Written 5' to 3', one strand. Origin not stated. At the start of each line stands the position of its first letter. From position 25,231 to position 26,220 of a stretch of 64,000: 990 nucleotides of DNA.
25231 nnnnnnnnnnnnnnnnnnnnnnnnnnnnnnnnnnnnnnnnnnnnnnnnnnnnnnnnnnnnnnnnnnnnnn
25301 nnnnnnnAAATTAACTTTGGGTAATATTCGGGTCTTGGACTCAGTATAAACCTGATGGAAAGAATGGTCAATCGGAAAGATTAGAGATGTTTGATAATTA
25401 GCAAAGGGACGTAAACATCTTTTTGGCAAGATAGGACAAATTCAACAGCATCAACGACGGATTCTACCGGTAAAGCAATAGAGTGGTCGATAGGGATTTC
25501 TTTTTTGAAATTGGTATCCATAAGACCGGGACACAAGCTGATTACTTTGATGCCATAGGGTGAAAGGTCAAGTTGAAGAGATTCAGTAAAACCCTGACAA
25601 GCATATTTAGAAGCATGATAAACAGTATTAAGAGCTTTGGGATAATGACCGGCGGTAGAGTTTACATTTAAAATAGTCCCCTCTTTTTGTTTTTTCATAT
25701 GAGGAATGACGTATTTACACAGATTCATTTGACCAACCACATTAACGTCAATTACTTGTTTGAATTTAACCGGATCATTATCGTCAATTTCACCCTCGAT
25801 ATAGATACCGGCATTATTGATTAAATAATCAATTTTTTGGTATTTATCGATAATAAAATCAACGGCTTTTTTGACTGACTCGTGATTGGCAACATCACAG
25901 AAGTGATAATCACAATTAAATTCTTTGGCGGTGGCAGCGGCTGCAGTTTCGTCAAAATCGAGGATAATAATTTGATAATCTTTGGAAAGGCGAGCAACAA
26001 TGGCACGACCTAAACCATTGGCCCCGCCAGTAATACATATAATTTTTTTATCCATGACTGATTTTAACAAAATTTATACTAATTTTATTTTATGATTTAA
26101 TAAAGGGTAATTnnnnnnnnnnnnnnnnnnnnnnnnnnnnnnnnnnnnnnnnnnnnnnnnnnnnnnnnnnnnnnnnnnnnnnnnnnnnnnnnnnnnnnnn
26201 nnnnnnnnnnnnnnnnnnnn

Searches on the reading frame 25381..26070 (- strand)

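Call 20: search_protein_families(library=pfam, proteins=[window:25381-26070:-], max_evalue=0.001)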
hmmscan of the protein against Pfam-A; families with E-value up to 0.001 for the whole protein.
window:25381-26070:- (229 aa): 5 families
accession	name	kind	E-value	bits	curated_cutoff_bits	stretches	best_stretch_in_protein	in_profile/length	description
PF00106.31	adh_short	-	4.4e-53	180.1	26.6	1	9-192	1-190/195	short chain dehydrogenase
PF13561.12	adh_short_C2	-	1.5e-35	123.3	27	1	17-195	3-187/236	Enoyl-(Acyl carrier protein) reductase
PF08659.16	KR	-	5.5e-09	36.6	22.6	1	12-164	4-162/180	KR domain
PF01370.27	Epimerase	-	2.3e-06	27.6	20.9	1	11-145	1-121/240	NAD dependent epimerase/dehydratase family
PF01073.25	3Beta_HSD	-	0.00074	19.1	22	0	13-116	2-98/280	3-beta hydroxysteroid dehydrogenase/isomerase family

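Call 52: search_protein_families(library=ncbifam, proteins=[window:25381-26070:-], max_evalue=0.001)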
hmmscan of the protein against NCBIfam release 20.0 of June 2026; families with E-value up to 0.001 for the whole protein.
window:25381-26070:- (229 aa): 224 families (the best 25 are shown)
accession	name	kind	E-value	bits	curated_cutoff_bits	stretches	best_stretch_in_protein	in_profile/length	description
NF005878.0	PRK07825.1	subfamily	3.8e-43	147.8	287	1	4-222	5-227/278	short chain dehydrogenase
NF006123.0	PRK08267.1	equivalog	7.9e-41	140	261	1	8-192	2-191/261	SDR family oxidoreductase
NF005594.0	PRK07326.1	equivalog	1.7e-40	139.1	271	1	5-218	3-221/237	SDR family oxidoreductase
NF004826.0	PRK06182.1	subfamily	6.6e-40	137.1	305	1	6-190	2-186/274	oxidoreductase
NF052558.1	MBtsdlDhBudC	equivalog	8.9e-40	136.8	270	1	7-196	2-194/250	meso-2,3-butanediol dehydrogenase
NF004823.0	PRK06179.1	subfamily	8.7e-39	133.6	310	1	6-193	3-188/271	oxidoreductase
NF004791.0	PRK06138.1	equivalog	1.8e-38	132.3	312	1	6-192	3-194/252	SDR family oxidoreductase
NF004825.0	PRK06181.1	equivalog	4.5e-38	131.1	215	1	5-191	3-195/268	SDR family oxidoreductase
NF005007.0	PRK06398.1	equivalog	5.3e-38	130.7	341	1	6-188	5-181/259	aldose dehydrogenase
NF009466.0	PRK12826.1-2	subfamily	7.7e-38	130.4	222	1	8-192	3-195/248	3-oxoacyl-ACP reductase FabG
NF005559.1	PRK07231.1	subfamily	7.9e-38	130.4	215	1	7-192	3-194/249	glucose 1-dehydrogenase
NF049977.1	KDhSphingRedKdsR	equivalog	8.9e-38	130.2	400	1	7-192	2-184/267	3-ketodihydrosphingosine reductase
NF004824.0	PRK06180.1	subfamily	9e-38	130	298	1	6-188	2-187/279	oxidoreductase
NF005806.0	PRK07666.1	equivalog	1.1e-37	129.6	286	1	6-192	5-197/239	3-ketoacyl-ACP reductase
NF004198.0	PRK05653.1-3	equivalog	8.9e-37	126.9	296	1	5-193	4-198/248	3-oxoacyl-ACP reductase FabG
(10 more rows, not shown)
